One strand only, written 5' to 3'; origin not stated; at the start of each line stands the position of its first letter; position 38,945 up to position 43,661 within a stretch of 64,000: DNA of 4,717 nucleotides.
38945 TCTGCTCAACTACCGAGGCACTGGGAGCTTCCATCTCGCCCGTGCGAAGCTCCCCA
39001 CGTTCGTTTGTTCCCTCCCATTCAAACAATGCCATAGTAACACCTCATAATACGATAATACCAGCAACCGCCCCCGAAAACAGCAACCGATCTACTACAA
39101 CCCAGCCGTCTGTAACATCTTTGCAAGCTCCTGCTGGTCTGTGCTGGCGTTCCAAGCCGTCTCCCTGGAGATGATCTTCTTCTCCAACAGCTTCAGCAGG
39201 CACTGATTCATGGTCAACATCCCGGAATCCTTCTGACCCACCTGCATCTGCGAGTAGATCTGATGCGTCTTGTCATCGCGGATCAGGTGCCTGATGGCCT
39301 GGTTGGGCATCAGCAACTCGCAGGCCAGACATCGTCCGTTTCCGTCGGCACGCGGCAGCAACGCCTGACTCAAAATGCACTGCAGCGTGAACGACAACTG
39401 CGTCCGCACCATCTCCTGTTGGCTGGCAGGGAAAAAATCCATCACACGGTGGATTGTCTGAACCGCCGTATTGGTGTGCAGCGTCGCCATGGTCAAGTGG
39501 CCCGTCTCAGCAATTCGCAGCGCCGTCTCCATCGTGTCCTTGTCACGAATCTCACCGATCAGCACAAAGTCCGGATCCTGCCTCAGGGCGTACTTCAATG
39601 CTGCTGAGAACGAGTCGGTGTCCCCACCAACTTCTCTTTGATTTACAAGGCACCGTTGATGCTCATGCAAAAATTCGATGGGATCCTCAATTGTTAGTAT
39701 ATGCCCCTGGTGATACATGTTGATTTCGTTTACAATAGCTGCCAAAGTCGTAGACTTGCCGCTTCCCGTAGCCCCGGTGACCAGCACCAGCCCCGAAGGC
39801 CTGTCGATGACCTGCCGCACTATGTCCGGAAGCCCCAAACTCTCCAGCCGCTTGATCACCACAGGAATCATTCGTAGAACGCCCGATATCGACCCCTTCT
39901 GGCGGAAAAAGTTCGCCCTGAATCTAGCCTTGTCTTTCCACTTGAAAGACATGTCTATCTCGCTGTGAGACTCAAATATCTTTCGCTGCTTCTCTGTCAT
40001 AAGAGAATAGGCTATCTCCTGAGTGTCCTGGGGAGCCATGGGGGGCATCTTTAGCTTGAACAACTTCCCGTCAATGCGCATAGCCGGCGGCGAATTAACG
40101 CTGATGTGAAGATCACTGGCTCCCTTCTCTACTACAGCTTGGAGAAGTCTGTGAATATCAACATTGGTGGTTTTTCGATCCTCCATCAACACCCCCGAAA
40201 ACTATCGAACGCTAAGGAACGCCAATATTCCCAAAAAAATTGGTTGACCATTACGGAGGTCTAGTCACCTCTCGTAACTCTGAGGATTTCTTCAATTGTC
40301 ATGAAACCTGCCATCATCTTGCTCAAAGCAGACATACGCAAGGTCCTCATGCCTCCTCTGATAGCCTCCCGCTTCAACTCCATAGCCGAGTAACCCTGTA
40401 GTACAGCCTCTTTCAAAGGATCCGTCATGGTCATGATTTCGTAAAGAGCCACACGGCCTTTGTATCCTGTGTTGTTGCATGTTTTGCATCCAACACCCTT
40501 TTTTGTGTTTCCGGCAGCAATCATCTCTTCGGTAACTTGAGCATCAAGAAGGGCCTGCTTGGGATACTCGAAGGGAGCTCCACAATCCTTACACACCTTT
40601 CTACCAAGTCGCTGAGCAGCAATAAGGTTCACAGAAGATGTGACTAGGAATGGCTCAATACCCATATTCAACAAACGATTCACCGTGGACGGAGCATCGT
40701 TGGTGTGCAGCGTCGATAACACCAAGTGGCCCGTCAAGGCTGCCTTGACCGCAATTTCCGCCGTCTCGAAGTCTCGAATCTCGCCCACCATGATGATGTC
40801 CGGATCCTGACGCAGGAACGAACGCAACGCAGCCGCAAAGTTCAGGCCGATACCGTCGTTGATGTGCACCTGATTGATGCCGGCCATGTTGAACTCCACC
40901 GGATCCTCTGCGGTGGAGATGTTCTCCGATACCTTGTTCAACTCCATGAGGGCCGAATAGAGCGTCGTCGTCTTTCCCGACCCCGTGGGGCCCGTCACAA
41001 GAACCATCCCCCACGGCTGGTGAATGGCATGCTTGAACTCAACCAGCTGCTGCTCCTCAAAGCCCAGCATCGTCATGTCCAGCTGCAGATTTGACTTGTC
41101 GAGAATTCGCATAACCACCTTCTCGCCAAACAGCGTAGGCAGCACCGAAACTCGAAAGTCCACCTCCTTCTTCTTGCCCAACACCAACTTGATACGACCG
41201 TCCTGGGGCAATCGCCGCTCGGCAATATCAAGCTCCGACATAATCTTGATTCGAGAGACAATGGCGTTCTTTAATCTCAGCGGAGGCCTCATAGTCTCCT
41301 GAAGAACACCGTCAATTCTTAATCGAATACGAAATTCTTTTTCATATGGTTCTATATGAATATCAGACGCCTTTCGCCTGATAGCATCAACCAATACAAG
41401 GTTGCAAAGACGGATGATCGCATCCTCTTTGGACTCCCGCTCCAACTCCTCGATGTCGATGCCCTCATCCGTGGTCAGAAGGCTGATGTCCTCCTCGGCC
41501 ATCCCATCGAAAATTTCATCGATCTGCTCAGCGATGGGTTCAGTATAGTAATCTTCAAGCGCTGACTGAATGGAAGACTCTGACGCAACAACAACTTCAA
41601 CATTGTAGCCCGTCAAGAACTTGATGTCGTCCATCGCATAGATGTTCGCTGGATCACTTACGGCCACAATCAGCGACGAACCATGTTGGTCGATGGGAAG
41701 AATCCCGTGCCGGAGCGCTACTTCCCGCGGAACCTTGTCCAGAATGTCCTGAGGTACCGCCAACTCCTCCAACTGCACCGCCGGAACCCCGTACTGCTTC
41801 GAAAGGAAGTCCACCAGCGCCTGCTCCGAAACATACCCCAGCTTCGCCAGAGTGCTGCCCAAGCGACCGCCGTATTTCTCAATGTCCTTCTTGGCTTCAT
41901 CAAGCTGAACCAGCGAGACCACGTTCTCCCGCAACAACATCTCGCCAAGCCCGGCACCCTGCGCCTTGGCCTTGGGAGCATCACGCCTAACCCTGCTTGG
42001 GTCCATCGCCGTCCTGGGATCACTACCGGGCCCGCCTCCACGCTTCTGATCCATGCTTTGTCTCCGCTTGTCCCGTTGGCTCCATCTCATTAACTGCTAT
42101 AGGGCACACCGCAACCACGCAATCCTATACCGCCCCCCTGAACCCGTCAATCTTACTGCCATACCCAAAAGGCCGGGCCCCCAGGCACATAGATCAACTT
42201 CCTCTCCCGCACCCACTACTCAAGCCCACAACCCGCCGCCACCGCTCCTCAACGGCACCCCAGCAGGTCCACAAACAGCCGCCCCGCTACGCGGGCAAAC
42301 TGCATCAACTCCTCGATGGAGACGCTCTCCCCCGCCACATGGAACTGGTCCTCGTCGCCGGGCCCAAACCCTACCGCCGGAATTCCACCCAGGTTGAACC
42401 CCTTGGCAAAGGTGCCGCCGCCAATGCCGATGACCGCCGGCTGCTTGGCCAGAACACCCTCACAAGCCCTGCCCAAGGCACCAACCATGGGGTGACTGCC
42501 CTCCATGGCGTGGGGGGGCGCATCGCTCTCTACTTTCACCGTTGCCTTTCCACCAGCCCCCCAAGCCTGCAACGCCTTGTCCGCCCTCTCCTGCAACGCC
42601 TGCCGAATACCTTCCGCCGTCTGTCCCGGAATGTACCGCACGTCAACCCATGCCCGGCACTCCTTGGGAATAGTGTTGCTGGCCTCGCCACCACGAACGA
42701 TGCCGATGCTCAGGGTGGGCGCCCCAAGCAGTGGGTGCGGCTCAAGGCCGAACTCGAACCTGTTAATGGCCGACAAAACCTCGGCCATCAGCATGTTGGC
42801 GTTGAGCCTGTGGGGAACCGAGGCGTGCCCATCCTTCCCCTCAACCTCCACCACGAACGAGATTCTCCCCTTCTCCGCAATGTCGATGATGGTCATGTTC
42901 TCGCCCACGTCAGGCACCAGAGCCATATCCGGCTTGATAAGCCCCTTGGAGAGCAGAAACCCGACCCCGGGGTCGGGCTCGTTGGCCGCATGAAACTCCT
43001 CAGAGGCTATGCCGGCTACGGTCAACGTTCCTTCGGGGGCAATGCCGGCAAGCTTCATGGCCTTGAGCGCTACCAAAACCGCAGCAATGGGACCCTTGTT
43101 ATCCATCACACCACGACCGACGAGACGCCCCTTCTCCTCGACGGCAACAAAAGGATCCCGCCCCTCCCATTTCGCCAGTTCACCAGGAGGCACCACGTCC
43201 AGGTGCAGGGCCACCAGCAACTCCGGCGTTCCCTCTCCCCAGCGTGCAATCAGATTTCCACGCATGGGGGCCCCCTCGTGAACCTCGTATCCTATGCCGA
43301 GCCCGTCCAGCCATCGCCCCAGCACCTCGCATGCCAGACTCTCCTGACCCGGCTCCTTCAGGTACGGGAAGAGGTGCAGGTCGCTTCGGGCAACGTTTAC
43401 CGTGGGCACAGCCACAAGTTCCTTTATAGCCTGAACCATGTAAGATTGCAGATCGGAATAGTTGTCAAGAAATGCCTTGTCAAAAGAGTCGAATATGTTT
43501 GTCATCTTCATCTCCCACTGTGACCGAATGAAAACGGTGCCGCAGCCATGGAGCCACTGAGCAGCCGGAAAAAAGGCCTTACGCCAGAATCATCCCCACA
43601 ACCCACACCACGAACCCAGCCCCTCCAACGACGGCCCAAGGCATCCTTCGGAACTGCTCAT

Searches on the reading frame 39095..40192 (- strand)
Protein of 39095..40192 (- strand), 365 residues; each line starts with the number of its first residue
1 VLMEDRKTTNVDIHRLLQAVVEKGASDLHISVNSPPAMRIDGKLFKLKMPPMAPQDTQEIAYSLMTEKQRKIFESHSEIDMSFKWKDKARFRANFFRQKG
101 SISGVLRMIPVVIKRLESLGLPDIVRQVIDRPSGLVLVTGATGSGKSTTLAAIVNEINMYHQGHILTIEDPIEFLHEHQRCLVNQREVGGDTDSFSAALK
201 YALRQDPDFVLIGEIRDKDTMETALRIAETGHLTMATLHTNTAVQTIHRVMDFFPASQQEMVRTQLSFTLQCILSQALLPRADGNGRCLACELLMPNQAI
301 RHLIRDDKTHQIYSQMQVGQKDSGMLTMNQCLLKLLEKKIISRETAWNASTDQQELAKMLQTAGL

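Call 35: search_protein_families(library=pfam, proteins=[window:39095-40192:-], max_evalue=0.0001)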
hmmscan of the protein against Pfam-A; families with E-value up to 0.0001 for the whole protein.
window:39095-40192:- (365 aa): 2 families
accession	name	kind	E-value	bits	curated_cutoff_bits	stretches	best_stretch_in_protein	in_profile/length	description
PF00437.27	T2SSE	-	6.1e-49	167.1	24.9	1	7-313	6-306/370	Type II/IV secretion system protein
PF25199.1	nSTAND_NTPase5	-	1.9e-05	25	34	1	131-178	39-86/145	Novel STAND NTPase 5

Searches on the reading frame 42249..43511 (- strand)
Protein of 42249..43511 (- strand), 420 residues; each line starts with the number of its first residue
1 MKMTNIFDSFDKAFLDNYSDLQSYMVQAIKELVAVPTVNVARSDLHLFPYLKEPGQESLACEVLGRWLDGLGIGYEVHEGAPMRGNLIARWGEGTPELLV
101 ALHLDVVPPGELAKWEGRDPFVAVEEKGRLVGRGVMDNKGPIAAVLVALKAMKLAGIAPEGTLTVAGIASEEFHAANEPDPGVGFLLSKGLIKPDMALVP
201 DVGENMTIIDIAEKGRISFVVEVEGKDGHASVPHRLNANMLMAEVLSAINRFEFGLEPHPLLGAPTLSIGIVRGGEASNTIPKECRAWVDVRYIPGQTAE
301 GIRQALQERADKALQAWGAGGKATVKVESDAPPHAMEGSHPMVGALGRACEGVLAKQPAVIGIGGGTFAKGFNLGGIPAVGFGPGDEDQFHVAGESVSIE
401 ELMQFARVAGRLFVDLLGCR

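Call 35: search_protein_families(library=pfam, proteins=[window:42249-43511:-], max_evalue=0.0001)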
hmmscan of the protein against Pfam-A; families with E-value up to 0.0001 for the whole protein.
window:42249-43511:- (420 aa): 2 families
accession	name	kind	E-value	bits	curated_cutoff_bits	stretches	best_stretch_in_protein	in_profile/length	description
PF01546.33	Peptidase_M20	-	5.3e-25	89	24.6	1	100-412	2-203/206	Peptidase family M20/M25/M40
PF07687.19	M20_dimer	-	1.5e-21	76.8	21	1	211-315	1-104/107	Peptidase dimerisation domain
